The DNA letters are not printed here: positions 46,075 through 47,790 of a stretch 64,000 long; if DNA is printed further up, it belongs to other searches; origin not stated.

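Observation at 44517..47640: R-M-like triad with two beta-class methyltransferases and two HNH nucleases, one fused to a methyltransferase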

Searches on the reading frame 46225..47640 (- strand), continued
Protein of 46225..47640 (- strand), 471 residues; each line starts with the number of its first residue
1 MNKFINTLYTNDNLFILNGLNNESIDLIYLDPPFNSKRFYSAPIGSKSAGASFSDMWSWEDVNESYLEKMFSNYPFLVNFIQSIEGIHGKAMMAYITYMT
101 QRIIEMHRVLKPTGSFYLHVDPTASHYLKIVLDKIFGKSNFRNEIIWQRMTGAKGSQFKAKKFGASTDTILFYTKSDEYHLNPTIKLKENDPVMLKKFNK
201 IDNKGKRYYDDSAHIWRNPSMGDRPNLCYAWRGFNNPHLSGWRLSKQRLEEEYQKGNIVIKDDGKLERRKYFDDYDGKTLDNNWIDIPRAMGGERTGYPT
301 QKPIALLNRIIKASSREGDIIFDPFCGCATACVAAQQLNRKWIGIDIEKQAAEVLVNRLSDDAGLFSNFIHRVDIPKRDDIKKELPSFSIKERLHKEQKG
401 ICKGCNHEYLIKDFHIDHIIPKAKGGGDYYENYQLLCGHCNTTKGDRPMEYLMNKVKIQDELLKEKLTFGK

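Call 42: search_dna_similar(query=window:46225-47640:-, collection=plasmids, mode=protein, max_rows=15)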
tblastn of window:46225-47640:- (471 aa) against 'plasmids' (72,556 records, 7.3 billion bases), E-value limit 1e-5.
Records with a match: 3087; places in all: 3141; records where one place covers at least 80% of the query: 11.
Best place of each record, by identity: <60% 3087.
By first word of the organism name: Klebsiella 1643; Salmonella 291; Enterobacter 257; Burkholderia 122; Citrobacter 104; Escherichia 103; Acinetobacter 48; Serratia 46; Raoultella 38; Aeromonas 32; and 137 more.
By predicted mobility (MOB-suite, as given by PLSDB): conjugative 1897; non-mobilizable 731; mobilizable 459.
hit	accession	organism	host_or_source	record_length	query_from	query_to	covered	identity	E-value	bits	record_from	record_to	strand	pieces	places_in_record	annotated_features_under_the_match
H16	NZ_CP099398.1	Rhizobium sp. Pop5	Phaseolus vulgaris,Cell culture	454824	5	426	90%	40.8%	6e-91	309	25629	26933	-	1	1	DNA methyltransferase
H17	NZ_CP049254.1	Microbacterium amylolyticum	cell culture,soil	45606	6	375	79%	40.6%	1e-73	259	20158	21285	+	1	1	DNA methyltransferase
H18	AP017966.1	Candidatus Megaera polyxenophila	-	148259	4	374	79%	36.1%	2e-54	203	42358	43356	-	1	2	adenine specific DNA methylase Mod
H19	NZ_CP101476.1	Cellulosimicrobium cellulans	water,poultry farm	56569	6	359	75%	37.7%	7e-57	211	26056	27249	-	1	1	DNA methyltransferase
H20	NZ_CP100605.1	Bradyrhizobium sp. Ash2021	-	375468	6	359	75%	37.4%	5e-59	217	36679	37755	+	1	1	DNA methyltransferase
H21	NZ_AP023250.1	Mesorhizobium sp. 131-2-5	Lotus japonicus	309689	6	364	76%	36.1%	3e-62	226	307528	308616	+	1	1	site-specific DNA-methyltransferase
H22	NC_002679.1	Mesorhizobium japonicum MAFF 303099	-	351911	6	364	76%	36.1%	3e-62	226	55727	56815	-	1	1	site-specific DNA-methyltransferase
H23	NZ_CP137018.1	Sinorhizobium fredii GR64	Phaseolus vulgaris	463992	20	359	68%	39.9%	4e-54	238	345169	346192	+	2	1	site-specific DNA-methyltransferase | DNA methyltransferase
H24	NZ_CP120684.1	Tunicatimonas pelagia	animal_env,cell culture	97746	1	359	76%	33.0%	9e-47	181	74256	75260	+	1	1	site-specific DNA-methyltransferase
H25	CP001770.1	Spirosoma linguale DSM 74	-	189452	4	359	76%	31.9%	9e-43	169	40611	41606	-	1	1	DNA methylase N-4/N-6 domain protein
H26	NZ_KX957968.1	Vibrio alginolyticus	shrimip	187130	2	385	82%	29.4%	1e-37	154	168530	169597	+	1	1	site-specific DNA-methyltransferase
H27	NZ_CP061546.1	Acinetobacter seifertii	Homo sapiens,blood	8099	8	384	80%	29.8%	1e-36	151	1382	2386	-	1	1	site-specific DNA-methyltransferase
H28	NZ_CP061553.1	Acinetobacter seifertii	Homo sapiens,blood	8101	8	384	80%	29.8%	1e-36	151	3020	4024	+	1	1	site-specific DNA-methyltransferase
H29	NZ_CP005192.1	Sphingobium sp. MI1205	-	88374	5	361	76%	31.5%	7e-41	163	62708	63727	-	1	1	site-specific DNA-methyltransferase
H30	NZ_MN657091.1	Psychrobacter sp.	-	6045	4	372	78%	29.3%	6e-33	140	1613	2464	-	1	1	DNA methyltransferase | ApaLI family restriction endonuclease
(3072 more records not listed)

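Call 46: find_encoding_contigs(protein=P0242, flank=4000, max_places=2)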
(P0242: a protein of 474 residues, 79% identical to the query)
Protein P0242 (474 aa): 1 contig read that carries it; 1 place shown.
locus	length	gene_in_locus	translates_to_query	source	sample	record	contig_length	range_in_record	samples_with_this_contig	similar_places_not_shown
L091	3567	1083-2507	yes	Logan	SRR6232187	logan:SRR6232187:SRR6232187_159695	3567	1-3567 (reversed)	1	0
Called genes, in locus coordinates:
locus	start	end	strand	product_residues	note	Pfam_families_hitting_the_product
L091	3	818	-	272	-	?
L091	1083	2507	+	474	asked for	PF01555:N6_N4_Mtase, PF01844:HNH, PF14279:HNH_5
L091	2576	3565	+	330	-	?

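Call 53: find_related_loci(query=A2, collection=metagenome_contigs, flank=8000)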
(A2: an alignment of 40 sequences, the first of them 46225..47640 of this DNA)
Query A2 (471 aa) in metagenome_contigs; peptide patterns used: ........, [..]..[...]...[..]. (x = any residue, [..] = any of these).
600 stretches matched a pattern (row limit reached: there are more); 579 encode a relative of the query (tblastn E <= 1e-3); the best 80 are kept; 80 distinct loci.
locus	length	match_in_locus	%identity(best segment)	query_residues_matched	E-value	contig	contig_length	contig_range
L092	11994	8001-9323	58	4-471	1e-169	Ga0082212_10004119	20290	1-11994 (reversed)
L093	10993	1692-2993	57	3-471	2e-166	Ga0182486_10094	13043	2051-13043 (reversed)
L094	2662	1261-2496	54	3-471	3e-168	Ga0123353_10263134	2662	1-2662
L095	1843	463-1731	53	4-471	3e-170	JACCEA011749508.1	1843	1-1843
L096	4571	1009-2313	53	4-471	6e-157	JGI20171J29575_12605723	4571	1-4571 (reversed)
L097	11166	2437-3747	53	2-471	2e-151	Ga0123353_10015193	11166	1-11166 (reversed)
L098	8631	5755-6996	52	4-471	7e-150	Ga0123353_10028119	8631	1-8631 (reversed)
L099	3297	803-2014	51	6-471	1e-155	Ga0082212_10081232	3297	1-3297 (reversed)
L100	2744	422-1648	51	6-470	3e-155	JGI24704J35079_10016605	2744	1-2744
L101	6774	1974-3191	50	6-471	6e-147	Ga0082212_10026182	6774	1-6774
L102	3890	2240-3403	54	27-470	1e-150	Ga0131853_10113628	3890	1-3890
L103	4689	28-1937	49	6-471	1e-144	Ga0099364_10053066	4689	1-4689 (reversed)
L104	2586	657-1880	47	3-471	3e-145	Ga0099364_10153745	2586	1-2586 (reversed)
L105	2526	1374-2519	53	4-411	4e-140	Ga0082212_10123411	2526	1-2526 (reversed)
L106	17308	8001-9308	44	7-449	2e-118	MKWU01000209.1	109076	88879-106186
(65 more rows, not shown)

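Call 60: find_encoding_contigs(protein=P0299, flank=6000, max_places=2)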
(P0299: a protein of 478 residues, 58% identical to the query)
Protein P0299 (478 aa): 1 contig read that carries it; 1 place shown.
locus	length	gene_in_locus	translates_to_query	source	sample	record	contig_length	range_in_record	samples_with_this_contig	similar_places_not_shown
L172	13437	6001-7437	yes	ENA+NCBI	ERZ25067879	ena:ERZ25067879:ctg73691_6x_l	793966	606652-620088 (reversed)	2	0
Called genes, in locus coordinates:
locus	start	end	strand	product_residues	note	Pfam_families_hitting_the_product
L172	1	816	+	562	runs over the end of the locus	PF13458:Peripla_BP_6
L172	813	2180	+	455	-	PF00206:Lyase_1, PF08328:ASL_C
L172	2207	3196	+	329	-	PF08538:DUF1749 (faint), PF12146:Hydrolase_4, PF12697:Abhydrolase_6 (weak), PF00561:Abhydrolase_1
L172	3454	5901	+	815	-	PF13620:CarboxypepD_reg, PF13715:CarbopepD_reg_2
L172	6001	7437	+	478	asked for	PF01555:N6_N4_Mtase, PF02945:Endonuclease_7 (weak), PF01844:HNH, PF14279:HNH_5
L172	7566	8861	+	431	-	PF01555:N6_N4_Mtase, PF01844:HNH, PF14279:HNH_5, PF13395:HNH_4 (faint)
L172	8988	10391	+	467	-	PF01555:N6_N4_Mtase, PF02945:Endonuclease_7 (weak), PF01844:HNH, PF14279:HNH_5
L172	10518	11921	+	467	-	PF01555:N6_N4_Mtase, PF02945:Endonuclease_7 (weak), PF01844:HNH, PF14279:HNH_5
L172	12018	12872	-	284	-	PF01040:UbiA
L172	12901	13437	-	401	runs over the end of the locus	-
